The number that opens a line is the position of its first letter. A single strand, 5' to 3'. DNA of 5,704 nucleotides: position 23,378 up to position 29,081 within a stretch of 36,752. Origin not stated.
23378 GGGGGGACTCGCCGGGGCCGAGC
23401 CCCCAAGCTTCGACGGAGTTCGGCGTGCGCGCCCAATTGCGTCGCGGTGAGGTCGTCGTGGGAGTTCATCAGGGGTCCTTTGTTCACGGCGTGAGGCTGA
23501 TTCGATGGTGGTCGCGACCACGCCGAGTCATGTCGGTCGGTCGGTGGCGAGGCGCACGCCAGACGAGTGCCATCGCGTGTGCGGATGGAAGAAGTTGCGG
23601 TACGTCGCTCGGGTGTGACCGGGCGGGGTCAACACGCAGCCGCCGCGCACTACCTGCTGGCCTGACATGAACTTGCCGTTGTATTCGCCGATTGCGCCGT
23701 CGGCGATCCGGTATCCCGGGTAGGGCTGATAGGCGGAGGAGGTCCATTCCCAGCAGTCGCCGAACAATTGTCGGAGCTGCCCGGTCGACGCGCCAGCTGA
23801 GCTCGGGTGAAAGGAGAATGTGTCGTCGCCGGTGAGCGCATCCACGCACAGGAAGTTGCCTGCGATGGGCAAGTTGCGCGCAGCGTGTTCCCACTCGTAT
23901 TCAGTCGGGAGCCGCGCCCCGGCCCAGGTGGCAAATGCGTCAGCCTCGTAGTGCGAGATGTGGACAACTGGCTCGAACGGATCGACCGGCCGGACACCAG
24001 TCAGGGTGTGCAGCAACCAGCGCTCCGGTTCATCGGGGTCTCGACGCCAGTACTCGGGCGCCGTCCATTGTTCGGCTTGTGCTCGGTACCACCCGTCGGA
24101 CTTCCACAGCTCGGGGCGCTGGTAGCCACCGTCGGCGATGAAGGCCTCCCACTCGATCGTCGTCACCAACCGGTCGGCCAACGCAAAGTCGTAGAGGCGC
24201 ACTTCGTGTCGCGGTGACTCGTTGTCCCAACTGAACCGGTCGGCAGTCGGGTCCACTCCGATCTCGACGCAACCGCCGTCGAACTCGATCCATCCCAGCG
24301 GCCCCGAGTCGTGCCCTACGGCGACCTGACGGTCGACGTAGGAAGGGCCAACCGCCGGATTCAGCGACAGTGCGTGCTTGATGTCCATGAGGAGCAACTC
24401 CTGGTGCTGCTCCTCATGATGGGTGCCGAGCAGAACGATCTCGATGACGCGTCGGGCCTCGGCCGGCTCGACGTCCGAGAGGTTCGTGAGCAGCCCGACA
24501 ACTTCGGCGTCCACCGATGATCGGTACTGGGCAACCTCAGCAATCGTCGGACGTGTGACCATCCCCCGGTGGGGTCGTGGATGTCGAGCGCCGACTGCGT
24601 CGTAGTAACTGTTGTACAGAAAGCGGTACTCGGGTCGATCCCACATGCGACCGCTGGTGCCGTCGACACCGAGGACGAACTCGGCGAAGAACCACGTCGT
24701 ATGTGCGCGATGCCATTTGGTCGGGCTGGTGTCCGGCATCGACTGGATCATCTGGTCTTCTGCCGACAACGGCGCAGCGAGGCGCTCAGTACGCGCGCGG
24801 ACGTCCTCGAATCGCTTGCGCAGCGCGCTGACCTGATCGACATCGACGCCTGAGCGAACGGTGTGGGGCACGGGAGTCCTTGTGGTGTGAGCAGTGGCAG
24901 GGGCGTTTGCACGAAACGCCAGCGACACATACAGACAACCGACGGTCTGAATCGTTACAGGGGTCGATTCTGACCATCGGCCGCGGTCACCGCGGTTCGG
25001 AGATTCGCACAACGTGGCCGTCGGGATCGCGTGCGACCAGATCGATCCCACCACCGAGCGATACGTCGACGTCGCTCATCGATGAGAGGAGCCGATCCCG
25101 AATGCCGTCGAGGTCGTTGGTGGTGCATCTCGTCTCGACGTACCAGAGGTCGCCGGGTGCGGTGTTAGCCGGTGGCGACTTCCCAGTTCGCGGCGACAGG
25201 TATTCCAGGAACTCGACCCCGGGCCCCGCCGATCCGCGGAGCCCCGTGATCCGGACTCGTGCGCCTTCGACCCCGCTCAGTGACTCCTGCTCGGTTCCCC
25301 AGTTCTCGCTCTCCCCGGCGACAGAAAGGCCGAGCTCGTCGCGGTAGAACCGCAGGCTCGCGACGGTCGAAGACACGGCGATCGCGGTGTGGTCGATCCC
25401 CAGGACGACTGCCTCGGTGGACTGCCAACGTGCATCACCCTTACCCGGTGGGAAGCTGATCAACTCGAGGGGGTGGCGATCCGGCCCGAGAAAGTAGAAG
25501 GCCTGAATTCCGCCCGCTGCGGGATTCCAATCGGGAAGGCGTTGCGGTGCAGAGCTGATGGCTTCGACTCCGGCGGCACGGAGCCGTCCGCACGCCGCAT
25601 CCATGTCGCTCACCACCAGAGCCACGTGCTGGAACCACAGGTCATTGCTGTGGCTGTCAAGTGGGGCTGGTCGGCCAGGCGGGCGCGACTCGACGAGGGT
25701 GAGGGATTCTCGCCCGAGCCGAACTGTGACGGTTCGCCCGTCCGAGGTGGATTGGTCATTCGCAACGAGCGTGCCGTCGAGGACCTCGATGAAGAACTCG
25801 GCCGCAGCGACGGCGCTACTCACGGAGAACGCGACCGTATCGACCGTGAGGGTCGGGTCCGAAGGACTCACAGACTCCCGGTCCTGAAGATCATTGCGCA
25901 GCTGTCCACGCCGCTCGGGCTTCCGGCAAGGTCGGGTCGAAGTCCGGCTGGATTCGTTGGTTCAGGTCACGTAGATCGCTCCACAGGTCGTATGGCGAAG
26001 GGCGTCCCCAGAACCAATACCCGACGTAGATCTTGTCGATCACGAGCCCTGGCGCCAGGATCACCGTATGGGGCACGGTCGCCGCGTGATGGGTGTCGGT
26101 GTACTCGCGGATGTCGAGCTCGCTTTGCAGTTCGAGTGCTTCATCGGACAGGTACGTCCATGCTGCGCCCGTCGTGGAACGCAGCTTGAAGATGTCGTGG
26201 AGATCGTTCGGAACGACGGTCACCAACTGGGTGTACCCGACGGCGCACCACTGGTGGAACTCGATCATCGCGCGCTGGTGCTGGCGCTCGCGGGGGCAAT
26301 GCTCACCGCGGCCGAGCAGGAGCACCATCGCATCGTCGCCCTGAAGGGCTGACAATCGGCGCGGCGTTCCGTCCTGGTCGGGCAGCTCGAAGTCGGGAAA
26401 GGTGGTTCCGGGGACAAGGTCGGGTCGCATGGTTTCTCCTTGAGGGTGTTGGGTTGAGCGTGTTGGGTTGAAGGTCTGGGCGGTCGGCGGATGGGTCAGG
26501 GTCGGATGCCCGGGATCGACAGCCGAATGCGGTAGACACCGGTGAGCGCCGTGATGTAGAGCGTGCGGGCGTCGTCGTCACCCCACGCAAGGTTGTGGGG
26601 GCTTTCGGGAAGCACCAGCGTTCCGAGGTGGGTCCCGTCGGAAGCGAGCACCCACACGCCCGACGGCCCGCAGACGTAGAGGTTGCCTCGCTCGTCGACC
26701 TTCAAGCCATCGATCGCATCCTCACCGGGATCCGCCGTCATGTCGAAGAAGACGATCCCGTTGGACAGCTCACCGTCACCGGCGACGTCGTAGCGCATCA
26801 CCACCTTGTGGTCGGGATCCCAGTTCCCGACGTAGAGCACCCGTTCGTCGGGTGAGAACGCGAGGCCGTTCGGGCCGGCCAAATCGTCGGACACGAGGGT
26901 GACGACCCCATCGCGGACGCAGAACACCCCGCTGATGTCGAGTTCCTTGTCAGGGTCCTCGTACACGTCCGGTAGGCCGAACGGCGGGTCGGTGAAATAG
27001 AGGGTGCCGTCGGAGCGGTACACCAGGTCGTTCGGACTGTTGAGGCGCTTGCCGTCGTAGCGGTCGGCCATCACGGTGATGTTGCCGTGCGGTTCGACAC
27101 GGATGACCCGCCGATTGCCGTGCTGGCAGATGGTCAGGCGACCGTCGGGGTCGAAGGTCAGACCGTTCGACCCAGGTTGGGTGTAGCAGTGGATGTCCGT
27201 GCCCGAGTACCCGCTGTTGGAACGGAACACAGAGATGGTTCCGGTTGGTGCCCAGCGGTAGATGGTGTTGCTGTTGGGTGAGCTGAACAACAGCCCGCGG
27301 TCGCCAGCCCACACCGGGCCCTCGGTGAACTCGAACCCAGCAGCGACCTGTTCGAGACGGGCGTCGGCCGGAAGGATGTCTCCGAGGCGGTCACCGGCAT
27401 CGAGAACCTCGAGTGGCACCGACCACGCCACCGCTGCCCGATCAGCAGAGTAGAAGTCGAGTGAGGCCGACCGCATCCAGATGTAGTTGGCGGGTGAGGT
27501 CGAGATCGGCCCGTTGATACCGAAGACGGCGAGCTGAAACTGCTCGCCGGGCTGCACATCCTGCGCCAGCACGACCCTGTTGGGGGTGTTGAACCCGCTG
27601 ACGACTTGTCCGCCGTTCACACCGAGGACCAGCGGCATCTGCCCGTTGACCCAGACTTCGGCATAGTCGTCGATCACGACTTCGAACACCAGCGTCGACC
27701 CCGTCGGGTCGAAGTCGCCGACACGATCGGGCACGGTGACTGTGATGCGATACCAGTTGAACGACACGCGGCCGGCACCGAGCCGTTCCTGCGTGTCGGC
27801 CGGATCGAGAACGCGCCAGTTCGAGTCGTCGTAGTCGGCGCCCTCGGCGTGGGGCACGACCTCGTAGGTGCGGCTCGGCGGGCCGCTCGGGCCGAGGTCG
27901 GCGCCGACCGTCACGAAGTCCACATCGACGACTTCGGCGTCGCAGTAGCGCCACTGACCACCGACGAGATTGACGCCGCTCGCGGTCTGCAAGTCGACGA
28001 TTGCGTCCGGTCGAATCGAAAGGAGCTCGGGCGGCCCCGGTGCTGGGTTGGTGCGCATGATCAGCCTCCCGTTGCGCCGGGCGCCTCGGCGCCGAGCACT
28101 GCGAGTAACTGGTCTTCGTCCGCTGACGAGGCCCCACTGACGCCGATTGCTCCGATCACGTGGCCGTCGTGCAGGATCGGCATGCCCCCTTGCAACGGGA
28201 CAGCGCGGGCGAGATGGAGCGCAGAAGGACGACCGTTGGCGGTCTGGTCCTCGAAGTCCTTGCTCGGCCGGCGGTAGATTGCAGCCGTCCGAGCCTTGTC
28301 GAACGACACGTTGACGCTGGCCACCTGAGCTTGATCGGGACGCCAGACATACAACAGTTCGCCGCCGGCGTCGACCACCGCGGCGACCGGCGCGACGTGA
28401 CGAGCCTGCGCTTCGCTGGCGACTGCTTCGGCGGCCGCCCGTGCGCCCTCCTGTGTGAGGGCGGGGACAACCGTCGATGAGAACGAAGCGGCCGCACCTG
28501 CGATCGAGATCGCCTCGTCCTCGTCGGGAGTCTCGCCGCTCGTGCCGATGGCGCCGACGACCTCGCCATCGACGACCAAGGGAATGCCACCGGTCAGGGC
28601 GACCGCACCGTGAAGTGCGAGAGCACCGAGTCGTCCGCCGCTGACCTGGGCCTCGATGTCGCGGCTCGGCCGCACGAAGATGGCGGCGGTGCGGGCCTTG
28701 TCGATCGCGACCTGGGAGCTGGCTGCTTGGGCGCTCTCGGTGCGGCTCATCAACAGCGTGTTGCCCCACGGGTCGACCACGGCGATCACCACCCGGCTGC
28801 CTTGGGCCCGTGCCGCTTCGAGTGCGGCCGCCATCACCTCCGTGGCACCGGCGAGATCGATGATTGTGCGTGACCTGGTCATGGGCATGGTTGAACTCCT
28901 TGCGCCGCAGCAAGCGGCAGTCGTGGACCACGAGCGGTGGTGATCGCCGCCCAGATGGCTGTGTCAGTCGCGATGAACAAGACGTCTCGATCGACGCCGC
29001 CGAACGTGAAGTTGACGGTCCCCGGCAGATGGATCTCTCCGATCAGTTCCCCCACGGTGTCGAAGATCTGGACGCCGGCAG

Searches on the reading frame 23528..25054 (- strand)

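Call 30: search_protein_families(library=pfam, proteins=[window:23528-25054:-], max_evalue=0.001)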
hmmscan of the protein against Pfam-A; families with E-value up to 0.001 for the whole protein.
window:23528-25054:- (508 aa): 2 families
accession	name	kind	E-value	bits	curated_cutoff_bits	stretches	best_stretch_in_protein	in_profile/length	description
PF03781.23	FGE-sulfatase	-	4.5e-32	112.1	23.3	1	255-503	5-254/255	Sulfatase-modifying factor enzyme 1-like domain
PF12867.12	DinB_2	-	1e-10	42.6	24.8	1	81-220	1-127/128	DinB superfamily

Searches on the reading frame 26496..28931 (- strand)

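Call 30: search_protein_families(library=pfam, proteins=[window:26496-28931:-], max_evalue=0.001)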
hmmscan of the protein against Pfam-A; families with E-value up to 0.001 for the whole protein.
window:26496-28931:- (811 aa): 1 family
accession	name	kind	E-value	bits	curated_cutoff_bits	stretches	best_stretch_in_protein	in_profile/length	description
PF08450.18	SGL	-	1.8e-38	133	26.3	1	535-795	1-244/246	SMP-30/Gluconolactonase/LRE-like region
